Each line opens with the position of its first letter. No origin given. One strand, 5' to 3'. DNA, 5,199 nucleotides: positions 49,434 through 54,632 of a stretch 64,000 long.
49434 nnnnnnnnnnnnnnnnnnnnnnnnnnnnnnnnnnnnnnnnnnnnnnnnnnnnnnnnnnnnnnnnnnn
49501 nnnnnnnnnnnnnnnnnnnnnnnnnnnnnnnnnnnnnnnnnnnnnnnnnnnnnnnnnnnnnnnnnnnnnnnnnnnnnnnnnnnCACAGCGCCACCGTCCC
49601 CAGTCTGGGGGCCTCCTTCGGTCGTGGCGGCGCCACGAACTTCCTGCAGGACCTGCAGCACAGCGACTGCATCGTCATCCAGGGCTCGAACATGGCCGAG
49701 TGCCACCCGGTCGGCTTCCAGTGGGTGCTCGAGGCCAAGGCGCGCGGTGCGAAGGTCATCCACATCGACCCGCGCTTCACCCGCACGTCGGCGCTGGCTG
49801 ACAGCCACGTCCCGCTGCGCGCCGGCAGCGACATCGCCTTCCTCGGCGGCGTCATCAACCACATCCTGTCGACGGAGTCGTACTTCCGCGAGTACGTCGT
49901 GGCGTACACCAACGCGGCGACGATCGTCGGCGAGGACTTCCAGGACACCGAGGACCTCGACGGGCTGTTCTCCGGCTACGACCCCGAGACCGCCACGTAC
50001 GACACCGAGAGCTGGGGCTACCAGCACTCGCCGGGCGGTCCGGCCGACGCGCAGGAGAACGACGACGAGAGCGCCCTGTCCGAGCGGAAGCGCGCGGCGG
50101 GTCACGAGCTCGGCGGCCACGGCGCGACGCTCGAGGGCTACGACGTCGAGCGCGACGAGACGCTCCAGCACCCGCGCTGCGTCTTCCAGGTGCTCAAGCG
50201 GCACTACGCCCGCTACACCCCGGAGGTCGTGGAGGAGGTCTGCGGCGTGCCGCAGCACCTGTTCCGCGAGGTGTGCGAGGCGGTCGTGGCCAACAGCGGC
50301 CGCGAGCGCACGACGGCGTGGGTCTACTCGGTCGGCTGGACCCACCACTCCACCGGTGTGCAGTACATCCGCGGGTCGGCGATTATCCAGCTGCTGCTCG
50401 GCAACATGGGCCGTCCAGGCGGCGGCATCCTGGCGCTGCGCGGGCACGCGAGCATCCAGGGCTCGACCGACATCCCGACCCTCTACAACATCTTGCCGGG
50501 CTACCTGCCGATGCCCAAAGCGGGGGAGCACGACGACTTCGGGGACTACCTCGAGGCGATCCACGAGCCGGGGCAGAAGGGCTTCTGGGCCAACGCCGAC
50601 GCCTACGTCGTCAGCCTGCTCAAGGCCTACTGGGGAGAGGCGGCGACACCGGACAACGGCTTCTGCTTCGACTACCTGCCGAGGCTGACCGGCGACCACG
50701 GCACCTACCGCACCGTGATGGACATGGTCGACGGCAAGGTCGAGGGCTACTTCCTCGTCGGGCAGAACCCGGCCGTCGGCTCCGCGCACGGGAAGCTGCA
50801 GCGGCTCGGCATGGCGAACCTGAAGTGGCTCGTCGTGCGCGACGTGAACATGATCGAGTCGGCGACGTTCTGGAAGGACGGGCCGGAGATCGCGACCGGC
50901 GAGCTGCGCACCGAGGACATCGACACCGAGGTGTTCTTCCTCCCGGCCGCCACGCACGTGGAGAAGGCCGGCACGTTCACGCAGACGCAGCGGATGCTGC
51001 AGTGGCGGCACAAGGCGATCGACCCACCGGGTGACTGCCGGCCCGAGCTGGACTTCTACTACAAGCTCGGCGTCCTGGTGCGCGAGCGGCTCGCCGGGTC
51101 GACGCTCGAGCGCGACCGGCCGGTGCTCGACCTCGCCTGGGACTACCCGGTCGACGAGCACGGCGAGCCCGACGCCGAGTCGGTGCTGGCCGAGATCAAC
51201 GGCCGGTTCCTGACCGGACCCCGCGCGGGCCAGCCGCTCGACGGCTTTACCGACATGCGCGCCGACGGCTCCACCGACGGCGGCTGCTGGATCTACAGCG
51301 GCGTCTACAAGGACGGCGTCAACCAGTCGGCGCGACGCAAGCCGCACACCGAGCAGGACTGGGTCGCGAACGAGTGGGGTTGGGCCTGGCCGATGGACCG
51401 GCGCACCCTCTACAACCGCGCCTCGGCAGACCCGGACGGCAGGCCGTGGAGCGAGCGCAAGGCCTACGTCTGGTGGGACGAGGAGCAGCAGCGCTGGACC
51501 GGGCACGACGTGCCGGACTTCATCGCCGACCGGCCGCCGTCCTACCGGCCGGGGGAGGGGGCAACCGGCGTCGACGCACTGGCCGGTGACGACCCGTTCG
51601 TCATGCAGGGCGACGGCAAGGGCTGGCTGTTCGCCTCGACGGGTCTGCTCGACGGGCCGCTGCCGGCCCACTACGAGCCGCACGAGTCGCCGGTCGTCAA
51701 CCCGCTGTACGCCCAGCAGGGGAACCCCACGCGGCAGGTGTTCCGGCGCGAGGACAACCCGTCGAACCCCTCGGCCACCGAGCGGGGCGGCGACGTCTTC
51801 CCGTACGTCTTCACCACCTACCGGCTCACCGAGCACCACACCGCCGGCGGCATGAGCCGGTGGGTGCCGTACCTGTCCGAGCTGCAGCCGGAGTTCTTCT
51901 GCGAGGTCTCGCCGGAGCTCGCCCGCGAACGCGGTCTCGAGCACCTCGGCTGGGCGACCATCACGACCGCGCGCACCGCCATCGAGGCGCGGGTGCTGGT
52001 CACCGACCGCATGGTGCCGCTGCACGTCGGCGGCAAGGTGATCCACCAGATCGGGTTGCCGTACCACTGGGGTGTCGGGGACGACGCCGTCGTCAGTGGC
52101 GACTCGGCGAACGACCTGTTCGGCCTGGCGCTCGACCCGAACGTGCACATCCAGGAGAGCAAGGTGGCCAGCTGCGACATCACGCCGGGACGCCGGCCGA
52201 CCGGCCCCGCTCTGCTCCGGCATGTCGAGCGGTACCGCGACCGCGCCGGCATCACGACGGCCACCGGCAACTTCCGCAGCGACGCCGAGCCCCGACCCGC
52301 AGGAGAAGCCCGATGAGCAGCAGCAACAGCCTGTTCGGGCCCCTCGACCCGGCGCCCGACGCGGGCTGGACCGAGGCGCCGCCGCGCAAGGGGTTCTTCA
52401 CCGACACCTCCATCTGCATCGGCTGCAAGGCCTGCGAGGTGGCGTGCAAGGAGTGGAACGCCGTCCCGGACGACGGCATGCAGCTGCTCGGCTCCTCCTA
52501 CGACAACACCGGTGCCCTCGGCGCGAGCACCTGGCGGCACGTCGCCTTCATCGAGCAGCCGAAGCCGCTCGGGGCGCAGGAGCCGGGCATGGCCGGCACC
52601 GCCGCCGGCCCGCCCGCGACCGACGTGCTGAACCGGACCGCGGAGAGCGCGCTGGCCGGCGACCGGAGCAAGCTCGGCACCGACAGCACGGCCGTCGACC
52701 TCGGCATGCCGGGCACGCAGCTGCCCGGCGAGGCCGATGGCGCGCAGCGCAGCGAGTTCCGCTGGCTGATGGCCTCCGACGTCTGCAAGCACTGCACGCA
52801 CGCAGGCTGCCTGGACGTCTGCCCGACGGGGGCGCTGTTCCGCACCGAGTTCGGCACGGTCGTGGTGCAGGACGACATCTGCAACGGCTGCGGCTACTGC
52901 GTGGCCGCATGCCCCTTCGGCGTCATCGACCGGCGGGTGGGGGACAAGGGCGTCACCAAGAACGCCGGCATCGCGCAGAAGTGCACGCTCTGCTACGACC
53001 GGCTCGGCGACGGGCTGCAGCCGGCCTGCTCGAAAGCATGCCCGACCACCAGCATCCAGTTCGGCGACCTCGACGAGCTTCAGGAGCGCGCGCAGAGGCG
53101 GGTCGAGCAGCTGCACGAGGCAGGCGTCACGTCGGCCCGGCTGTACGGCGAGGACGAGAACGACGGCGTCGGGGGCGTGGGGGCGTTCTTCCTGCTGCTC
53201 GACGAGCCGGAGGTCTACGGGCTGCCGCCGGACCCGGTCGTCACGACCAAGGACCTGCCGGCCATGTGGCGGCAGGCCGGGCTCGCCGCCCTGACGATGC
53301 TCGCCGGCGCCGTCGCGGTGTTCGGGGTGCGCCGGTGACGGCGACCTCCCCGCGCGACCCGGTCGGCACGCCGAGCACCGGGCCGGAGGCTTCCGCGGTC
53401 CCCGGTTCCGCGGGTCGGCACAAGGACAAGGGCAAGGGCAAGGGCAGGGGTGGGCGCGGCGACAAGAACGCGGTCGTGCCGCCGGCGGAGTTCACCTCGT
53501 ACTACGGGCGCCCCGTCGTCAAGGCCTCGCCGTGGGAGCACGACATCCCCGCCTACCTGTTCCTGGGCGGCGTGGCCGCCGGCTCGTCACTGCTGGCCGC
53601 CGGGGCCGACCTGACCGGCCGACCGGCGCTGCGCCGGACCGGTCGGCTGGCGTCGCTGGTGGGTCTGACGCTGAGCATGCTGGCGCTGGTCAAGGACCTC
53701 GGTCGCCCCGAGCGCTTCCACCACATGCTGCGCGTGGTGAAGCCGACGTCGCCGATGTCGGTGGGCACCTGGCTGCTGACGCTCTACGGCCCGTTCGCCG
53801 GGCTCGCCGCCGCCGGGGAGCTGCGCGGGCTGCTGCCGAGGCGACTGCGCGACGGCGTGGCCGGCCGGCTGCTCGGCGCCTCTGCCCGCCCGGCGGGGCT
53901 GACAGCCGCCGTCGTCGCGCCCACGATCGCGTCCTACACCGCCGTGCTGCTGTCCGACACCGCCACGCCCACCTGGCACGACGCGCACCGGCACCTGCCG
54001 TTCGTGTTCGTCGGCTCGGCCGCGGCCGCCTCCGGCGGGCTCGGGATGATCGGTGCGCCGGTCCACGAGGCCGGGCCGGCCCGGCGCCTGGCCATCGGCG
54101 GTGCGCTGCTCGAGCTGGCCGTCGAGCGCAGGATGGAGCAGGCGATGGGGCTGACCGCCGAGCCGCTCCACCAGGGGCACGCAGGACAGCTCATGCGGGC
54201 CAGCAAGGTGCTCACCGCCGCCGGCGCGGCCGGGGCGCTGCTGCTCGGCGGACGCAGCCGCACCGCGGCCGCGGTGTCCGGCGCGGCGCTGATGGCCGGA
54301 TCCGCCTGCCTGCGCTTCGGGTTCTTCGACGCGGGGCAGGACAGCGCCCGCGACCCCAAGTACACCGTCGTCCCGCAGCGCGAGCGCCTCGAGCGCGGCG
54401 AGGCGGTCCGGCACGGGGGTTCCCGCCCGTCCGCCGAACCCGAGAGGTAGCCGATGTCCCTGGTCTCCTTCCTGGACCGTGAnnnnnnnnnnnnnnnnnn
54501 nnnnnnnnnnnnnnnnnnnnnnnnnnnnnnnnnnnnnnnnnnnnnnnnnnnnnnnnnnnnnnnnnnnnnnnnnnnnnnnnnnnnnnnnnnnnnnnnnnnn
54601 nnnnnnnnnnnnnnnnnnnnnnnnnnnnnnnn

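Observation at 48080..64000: Compact selenocysteine and one-carbon (C1) island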

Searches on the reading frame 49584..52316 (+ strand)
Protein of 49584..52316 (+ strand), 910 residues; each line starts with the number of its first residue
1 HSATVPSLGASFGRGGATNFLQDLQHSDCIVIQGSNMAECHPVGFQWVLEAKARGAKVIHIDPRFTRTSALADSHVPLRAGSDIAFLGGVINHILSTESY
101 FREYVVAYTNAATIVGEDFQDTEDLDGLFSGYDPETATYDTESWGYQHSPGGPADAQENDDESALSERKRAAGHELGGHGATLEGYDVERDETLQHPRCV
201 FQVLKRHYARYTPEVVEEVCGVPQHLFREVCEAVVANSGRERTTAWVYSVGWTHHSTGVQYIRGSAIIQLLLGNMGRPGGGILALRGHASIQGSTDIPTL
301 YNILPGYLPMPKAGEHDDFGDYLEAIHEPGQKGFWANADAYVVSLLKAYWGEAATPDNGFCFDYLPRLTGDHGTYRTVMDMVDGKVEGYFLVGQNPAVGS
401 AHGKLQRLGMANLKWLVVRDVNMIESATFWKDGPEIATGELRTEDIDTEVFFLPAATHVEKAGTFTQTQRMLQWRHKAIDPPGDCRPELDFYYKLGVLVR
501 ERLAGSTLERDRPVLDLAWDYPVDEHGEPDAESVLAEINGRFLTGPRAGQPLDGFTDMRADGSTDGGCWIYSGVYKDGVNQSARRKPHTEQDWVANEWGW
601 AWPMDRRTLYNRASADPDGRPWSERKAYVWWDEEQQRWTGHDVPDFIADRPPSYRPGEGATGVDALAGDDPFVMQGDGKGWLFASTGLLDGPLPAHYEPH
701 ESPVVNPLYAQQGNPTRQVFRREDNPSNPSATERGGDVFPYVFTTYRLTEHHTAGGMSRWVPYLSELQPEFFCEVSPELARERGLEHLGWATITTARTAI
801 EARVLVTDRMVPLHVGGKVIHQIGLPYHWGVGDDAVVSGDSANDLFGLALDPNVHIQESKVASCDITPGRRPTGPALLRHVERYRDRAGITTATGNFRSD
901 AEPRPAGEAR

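Call 5: search_protein_families(library=pfam, proteins=[window:49692-52316:+])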
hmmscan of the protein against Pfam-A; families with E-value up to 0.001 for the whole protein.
window:49692-52316:+ (874 aa): 2 families
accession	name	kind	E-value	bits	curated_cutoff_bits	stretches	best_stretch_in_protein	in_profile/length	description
PF00384.28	Molybdopterin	-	8.9e-13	48.4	24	2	417-456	308-347/353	Molybdopterin oxidoreductase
PF01568.27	Molydop_binding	-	2.6e-11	44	26.8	1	706-825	2-108/110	Molydopterin dinucleotide binding domain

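Call 12: search_protein_families(library=ncbifam, proteins=[window:49584-52316:+])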
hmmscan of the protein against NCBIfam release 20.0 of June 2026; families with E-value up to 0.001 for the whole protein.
window:49584-52316:+ (910 aa): 21 families
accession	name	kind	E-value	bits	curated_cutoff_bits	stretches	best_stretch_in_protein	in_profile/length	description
NF041513.1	formate_DH_Act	exception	0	1611.7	1400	1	1-886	187-1066/1067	formate dehydrogenase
TIGR01553.1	formate-DH-alph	equivalog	3.6e-241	803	814.2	2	188-861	346-1002/1009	formate dehydrogenase-N subunit alpha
TIGR01591.1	Fdh-alpha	equivalog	2.2e-68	230.9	666.25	4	1-108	130-237/672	formate dehydrogenase subunit alpha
NF047855.1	AssmNtatRedNasC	equivalog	1.8e-36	125.7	1100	2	15-115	169-269/708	assimilatory nitrate reductase catalytic subunit NasC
TIGR01701.1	Fdhalpha-like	subfamily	2.2e-27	95.6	582.15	1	1-297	173-401/744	FdhF/YdeP family oxidoreductase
TIGR03479.1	DMSO_red_II_alp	subfamily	5.5e-26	90.9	984.75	1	19-286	217-469/913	molybdopterin-dependent oxidoreductase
NF010055.0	PRK13532.1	equivalog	2.8e-24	85.4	904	2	11-295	191-419/830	nitrate reductase catalytic subunit NapA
TIGR01706.1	NAPA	equivalog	1.6e-23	83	930.55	2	11-300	191-425/830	periplasmic nitrate reductase subunit alpha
NF041323.1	Nitr_red_NasA_Halo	equivalog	2e-17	63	1000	1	11-120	137-247/673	assimilatory nitrate reductase NasA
NF042978.1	EthbenzDh_ebdA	equivalog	5.2e-17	60.9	2000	1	21-284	241-481/977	ethylbenzene dehydrogenase subunit alpha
TIGR02166.1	dmsA_ynfE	subfamily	1.8e-15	56.1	777.7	1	17-109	202-303/794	DMSO/selenate family reductase complex A subunit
NF007406.0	PRK09939.1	equivalog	1.1e-14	53.6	1473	1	190-295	311-412/759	acid resistance putative oxidoreductase YdeP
NF012032.0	PRK15488.1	equivalog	2.6e-12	45.6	694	1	19-111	189-283/759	thiosulfate reductase PhsA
NF041885.1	selenate_YnfE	exception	2.6e-07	28.8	1675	1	18-109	210-310/805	selenate/tellurate reductase subunit YnfE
NF011566.1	PRK14990.1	exception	2.2e-06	26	1600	1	12-108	217-322/814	dimethylsulfoxide reductase subunit A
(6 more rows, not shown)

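Call 43: search_solved_structures(query=window:49584-52316:+, max_evalue=1e-20)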
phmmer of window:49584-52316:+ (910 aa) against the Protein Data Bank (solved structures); distinct sequences matched with E-value up to 1e-20: 26.
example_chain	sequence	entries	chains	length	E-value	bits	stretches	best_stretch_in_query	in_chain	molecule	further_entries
1h0h_A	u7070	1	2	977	2.2e-178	598.6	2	187-867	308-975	FORMATE DEHYDROGENASE SUBUNIT ALPHA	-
1kqf_A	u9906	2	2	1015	4e-174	584.5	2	185-856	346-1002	FORMATE DEHYDROGENASE, NITRATE-INDUCIBLE, MAJOR SUBUNIT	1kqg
8cm4_A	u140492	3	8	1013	3.5e-164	551.5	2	189-866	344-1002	Formate dehydrogenase, alpha subunit, selenocysteine-containing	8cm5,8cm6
6sdr_A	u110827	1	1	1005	6.5e-164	550.7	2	189-866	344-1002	Formate dehydrogenase, alpha subunit, selenocysteine-containing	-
6sdv_A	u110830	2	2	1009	6.6e-164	550.7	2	189-866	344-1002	Formate dehydrogenase, alpha subunit, selenocysteine-containing,Formate dehydrogenase, alp | Formate dehydrogenase, alpha subunit, selenocysteine-containing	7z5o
30gj_A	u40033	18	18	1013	7e-164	550.6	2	189-866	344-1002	Formate dehydrogenase, alpha subunit, selenocysteine-containing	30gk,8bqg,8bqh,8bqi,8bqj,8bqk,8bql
9qm0_A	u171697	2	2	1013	7e-164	550.6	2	189-866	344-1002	Formate dehydrogenase, alpha subunit, selenocysteine-containing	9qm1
8cm7_A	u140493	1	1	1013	1.1e-163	550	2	189-866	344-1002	Formate dehydrogenase, alpha subunit, selenocysteine-containing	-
9rk0_A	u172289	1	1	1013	1.3e-163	549.6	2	189-866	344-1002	Formate dehydrogenase, alpha subunit, selenocysteine-containing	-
9rk1_A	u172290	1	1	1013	1.5e-163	549.5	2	189-866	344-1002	Formate dehydrogenase, alpha subunit, selenocysteine-containing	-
8rcg_A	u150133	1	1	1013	1.9e-163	549.1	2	189-866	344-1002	Formate dehydrogenase, alpha subunit, selenocysteine-containing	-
9rjy_A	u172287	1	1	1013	4.3e-163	547.9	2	189-866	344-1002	Formate dehydrogenase, alpha subunit, selenocysteine-containing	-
9rjz_A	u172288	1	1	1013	4.8e-163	547.8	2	189-866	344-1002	Formate dehydrogenase, alpha subunit, selenocysteine-containing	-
9vap_A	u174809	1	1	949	2.8e-55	191.1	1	1-97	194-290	Formate dehydrogenase molybdopterin-binding subunit FdhA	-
9t1s_L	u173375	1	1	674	5.7e-45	157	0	1-103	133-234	formate dehydrogenase (coenzyme F420)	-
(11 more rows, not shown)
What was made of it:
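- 49014..52316 (+): fdhA, Sec-containing catalytic subunit of a membrane-bound formate dehydrogenase (1100 codons including the UGA). It has no signal-peptide-like N-terminus. Closest solved structures are 1H0H, 1KQF and 6SDR (call 43).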

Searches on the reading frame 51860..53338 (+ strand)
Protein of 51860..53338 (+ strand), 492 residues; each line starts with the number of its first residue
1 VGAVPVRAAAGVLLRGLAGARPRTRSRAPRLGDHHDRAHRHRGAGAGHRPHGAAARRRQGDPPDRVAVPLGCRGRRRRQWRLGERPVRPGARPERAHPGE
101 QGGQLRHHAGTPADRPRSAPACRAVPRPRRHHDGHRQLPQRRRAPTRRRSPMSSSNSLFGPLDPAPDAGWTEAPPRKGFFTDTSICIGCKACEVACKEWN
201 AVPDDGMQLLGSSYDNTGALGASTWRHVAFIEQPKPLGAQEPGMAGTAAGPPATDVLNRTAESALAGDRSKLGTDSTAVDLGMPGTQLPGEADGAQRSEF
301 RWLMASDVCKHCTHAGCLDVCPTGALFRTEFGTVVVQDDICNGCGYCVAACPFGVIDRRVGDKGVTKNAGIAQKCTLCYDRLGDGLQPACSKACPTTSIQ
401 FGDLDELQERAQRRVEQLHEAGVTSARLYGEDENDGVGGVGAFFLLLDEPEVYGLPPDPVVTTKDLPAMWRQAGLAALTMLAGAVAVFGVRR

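Call 7: search_protein_families(library=pfam, proteins=[window:51860-53338:+])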
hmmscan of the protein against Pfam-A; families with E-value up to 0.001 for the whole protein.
window:51860-53338:+ (492 aa): 12 families
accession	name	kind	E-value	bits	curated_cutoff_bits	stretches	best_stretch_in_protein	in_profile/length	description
PF13247.11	Fer4_11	-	4.3e-21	75.4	26.2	1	301-403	2-99/100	4Fe-4S dicluster domain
PF12838.12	Fer4_7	-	7e-15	55.7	27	2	186-325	2-52/52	4Fe-4S dicluster domain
PF13187.11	Fer4_9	-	8.7e-13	48.5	27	1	341-397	2-50/52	4Fe-4S dicluster domain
PF12837.12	Fer4_6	-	7.2e-11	41.9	25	1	334-356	2-24/24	4Fe-4S binding domain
PF00037.32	Fer4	-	2e-10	40.5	21.1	1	335-356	2-23/24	4Fe-4S binding domain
PF12797.12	Fer4_2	-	1.2e-09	37.9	24.5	2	335-353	4-22/22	4Fe-4S binding domain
PF13237.11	Fer4_10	-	4.8e-09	36.4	25.5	2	306-352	6-53/53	4Fe-4S dicluster domain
PF25160.1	LdpA_Fe-S-bd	-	3.1e-07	30.5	27.6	1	316-358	8-45/49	LdpA Fe-S cluster-binding domain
PF13484.11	Fer4_16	-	1.7e-06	29.1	30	0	341-367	2-26/66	4Fe-4S double cluster binding domain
PF13183.11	Fer4_8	-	3.2e-05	24.8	27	0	185-197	4-16/68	4Fe-4S dicluster domain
PF12798.12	Fer4_3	-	0.00025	22.1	27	0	341-354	1-14/15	4Fe-4S binding domain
PF13534.11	Fer4_17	-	0.0003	21.7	22.2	0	181-197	41-57/61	4Fe-4S dicluster domain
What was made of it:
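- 52313..53338 (+): fdhB, four-cluster iron-sulfur subunit with a C-terminal hydrophobic helix. It overlaps the fdhA stop by 4 nt. Pfam Fer4_11 and related domains (call 7).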

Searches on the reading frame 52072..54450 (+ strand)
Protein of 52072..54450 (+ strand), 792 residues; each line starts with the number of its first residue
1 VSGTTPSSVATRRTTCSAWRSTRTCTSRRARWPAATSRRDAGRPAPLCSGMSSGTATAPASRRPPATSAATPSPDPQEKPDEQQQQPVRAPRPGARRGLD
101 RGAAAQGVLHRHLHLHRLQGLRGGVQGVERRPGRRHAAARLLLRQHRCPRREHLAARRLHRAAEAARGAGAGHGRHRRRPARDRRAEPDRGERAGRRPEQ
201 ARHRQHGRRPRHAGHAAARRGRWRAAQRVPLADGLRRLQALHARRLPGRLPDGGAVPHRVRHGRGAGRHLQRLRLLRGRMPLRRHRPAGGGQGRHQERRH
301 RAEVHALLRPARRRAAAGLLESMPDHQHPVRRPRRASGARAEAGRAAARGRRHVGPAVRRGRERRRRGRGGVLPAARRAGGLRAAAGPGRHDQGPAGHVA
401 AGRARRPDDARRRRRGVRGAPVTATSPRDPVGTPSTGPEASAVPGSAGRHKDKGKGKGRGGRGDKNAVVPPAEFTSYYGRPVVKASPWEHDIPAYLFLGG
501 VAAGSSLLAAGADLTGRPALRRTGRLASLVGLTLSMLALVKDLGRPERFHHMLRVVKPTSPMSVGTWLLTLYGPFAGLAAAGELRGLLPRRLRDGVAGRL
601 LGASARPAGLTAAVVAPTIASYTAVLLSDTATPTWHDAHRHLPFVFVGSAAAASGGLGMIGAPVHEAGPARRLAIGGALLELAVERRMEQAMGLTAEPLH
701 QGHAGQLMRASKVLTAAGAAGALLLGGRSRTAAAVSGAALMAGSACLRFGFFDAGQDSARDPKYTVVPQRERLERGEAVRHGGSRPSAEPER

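Call 5: search_protein_families(library=pfam, proteins=[window:52072-54450:+])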
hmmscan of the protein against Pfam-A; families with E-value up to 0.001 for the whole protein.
window:52072-54450:+ (792 aa): 2 families
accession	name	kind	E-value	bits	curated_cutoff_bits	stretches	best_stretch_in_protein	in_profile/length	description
PF03916.19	NrfD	-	8.1e-18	65.5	25.8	1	487-652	10-185/313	Polysulphide reductase, NrfD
PF14589.11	NrfD_2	-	1.2e-10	42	27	1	475-758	2-275/281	Polysulfide reductase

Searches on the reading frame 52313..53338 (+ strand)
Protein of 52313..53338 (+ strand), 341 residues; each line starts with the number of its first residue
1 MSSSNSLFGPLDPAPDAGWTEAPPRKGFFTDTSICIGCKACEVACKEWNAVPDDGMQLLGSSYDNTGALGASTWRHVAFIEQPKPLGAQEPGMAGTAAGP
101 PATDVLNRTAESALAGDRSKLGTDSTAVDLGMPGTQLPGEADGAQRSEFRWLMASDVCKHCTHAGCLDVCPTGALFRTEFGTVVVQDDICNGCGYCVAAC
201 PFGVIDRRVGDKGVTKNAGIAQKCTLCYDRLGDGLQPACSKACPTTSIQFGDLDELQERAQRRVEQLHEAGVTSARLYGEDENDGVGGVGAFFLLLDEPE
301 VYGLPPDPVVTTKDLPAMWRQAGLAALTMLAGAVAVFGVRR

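Call 12: search_protein_families(library=ncbifam, proteins=[window:52313-53338:+])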
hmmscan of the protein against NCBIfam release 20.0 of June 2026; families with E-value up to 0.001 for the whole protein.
window:52313-53338:+ (341 aa): 50 families (the best 25 are shown)
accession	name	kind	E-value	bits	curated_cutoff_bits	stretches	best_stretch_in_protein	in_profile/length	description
TIGR01582.1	FDH-beta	equivalog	2.7e-50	171.1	334.7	2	141-313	76-242/283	formate dehydrogenase subunit beta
TIGR02951.1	DMSO_dmsB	equivalog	1.4e-33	116.2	214.1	2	142-259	49-159/161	DMSO/selenate family reductase complex B subunit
TIGR03149.1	cyt_nit_nrfC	equivalog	2e-31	109.1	377.6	2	154-266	90-197/225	cytochrome c nitrite reductase Fe-S protein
NF045715.1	sulf_resp_HmcB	equivalog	1e-30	106.9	420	2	156-286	105-229/307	sulfate respiration complex iron-sulfur protein HmcB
NF008134.0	PRK10882.1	equivalog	2.3e-30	105.8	263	2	148-270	103-225/329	hydrogenase 2 operon protein HybA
NF045797.1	DsrO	equivalog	1.1e-29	103.5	200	1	155-268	100-217/235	sulfate reduction electron transfer complex DsrMKJOP subunit DsrO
NF011569.0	PRK14993.1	equivalog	4.5e-26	91.8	416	1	153-269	95-204/244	tetrathionate reductase subunit TtrB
NF041715.1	arsenate_red_ArrB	equivalog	1.1e-25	90.5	450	2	154-206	53-105/233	arsenate respiratory reductase iron-sulfur subunit ArrB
TIGR03478.1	DMSO_red_II_bet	subfamily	4.1e-23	81.8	480.7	1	153-267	126-234/321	DMSO reductase family type II enzyme, iron-sulfur subunit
NF038355.1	FDH3_beta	equivalog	3.4e-22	79.3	240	1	155-265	51-176/180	formate dehydrogenase FDH3 subunit beta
NF042979.1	EthbenzDh_ebdB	equivalog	1.7e-21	76.5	740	1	153-267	148-256/354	ethylbenzene dehydrogenase subunit beta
NF009408.0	PRK12769.1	equivalog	2.7e-21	75.3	1003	1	156-266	54-160/659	formate-dependent uric acid utilization protein AegA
NF007658.0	PRK10330.1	equivalog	7.6e-20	71.1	260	1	155-260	55-164/181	electron transport protein HydN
NF009451.0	PRK12809.1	equivalog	1.7e-16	59.7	1154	1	156-263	54-149/639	formate-dependent uric acid utilization protein YgfT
TIGR01660.1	narH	equivalog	4.2e-15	55.1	524.05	1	155-245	180-264/492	nitrate reductase subunit beta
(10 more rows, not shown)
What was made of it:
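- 52313..53338 (+): TIGR01582 FDH-beta scores 171 bits, below its cut-off (call 12).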

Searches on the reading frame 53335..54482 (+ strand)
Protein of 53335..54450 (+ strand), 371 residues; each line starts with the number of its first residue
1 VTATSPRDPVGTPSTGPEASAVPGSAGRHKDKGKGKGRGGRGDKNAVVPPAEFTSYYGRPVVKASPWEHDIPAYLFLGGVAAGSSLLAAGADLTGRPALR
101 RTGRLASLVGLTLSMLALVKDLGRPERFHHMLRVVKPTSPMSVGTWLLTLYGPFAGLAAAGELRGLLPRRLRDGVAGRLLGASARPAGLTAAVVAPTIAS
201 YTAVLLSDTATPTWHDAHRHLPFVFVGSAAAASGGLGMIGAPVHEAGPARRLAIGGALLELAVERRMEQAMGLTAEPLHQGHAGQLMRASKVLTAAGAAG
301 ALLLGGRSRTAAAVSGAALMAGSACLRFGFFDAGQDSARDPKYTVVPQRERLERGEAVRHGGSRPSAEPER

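Call 5: search_protein_families(library=pfam, proteins=[window:53532-54482:+])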
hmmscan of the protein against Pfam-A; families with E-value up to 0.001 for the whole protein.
window:53532-54482:+ (316 aa): 0 families

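Call 12: search_protein_families(library=ncbifam, proteins=[window:53335-54450:+])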
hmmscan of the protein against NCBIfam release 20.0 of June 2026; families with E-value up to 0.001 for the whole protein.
window:53335-54450:+ (371 aa): 2 families
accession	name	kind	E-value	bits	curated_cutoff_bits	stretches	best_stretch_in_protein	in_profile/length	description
TIGR03148.1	cyt_nit_nrfD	equivalog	0.00011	21.6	347.6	1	67-151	10-100/316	cytochrome c nitrite reductase subunit NrfD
NF011568.0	PRK14992.1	equivalog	0.00052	19.5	314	1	73-156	25-111/341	tetrathionate reductase subunit TtrC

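Call 44: search_solved_structures(query=window:53335-54450:+, max_evalue=0.01)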
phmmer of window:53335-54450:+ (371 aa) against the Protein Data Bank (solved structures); distinct sequences matched with E-value up to 0.01: 0.
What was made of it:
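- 53335..54450 (+): fdhC, NrfD-family integral membrane (quinone-side) subunit. It overlaps the fdhB stop by 4 nt. No solved relative by sequence (call 44).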
